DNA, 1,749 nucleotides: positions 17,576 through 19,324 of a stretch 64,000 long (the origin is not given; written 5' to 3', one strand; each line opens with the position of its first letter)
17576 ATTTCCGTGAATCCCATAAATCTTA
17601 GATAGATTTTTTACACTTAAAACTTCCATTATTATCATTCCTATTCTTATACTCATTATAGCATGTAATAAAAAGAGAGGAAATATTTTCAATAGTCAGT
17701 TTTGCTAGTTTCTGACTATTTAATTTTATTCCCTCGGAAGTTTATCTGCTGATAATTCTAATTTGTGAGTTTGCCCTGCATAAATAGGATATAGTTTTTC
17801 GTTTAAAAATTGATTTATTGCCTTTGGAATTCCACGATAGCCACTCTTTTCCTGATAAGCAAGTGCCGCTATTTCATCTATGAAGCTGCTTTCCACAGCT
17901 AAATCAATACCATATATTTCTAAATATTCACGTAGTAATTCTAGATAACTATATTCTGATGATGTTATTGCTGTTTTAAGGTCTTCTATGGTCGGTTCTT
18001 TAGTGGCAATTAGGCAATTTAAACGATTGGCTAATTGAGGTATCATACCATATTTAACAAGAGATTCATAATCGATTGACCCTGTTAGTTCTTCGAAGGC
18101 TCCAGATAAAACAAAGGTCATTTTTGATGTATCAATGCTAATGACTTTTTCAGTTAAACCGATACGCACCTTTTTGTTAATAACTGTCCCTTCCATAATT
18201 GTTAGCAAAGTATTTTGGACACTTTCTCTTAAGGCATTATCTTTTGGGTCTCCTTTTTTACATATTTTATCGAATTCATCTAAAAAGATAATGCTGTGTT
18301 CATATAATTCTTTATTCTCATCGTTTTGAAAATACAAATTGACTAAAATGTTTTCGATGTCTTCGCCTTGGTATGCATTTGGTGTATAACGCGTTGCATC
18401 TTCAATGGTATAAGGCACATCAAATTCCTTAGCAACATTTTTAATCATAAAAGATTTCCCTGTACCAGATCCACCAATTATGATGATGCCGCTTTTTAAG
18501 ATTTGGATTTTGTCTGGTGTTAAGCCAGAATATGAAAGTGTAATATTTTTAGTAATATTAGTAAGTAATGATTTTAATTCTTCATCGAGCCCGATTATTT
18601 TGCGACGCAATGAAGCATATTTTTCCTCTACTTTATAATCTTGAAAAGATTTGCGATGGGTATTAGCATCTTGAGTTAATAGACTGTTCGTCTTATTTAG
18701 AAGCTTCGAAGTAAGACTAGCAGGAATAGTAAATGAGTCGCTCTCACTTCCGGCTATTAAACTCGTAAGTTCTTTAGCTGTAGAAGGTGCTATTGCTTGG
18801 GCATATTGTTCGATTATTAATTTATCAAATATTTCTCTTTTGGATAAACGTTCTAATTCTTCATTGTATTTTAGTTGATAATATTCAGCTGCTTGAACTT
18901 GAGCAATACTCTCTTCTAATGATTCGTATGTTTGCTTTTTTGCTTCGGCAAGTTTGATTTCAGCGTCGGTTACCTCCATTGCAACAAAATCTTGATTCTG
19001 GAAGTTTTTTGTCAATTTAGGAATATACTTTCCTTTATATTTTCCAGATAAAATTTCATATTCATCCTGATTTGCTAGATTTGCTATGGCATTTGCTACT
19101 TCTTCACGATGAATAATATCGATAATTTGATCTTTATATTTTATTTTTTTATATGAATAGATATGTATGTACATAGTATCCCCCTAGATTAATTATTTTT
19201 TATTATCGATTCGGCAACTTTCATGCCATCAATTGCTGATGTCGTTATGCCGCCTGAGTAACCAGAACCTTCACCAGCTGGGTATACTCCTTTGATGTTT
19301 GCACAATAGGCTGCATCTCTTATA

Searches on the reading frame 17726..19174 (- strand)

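Call 14: search_protein_families(library=pfam, max_evalue=0.1, proteins=[window:17726-19174:-])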
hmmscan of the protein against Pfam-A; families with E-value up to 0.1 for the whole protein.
window:17726-19174:- (482 aa): 14 families
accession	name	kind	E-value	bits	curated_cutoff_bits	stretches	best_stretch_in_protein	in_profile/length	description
PF00004.35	AAA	-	4.3e-17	63.2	21.2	1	230-349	1-116/131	ATPase family associated with various cellular activities (AAA)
PF07724.20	AAA_2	-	1.3e-14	55.1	27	1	229-386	5-164/166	AAA domain (Cdc48 subfamily)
PF13521.12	AAA_28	-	0.00062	20.4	27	1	230-269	2-41/164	AAA domain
PF10431.15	ClpB_D2-small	-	0.00084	19.8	21.9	1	411-462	14-65/81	C-terminal, D2-small domain, of ClpB protein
PF07728.20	AAA_5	-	0.0022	18.5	22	1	230-304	2-78/139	AAA domain (dynein-related subfamily)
PF13401.12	AAA_22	-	0.003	18.3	27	1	229-293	7-53/130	AAA domain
PF13173.12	AAA_14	-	0.013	15.9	27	1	230-304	5-74/129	AAA domain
PF13245.12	AAA_19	-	0.016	15.8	25.1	0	228-252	12-36/134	AAA domain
PF13191.12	AAA_16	-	0.028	15.4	32.6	0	229-302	26-103/167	AAA ATPase domain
PF02367.23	TsaE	-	0.041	14.3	26.6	0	229-271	23-65/128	Threonylcarbamoyl adenosine biosynthesis protein TsaE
PF01443.25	Viral_helicase1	-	0.05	13.8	21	0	230-301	1-68/228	Viral superfamily 1 RNA helicase core domain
PF13207.12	AAA_17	-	0.054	14.2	27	0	233-255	1-23/136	AAA domain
PF12775.13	AAA_7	-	0.057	13.4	25.8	0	228-254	34-64/181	P-loop containing dynein motor region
PF20030.5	bpMoxR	-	0.062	12.8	27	0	228-301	32-106/205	MoxR domain in the MoxR-vWA-beta-propeller ternary systems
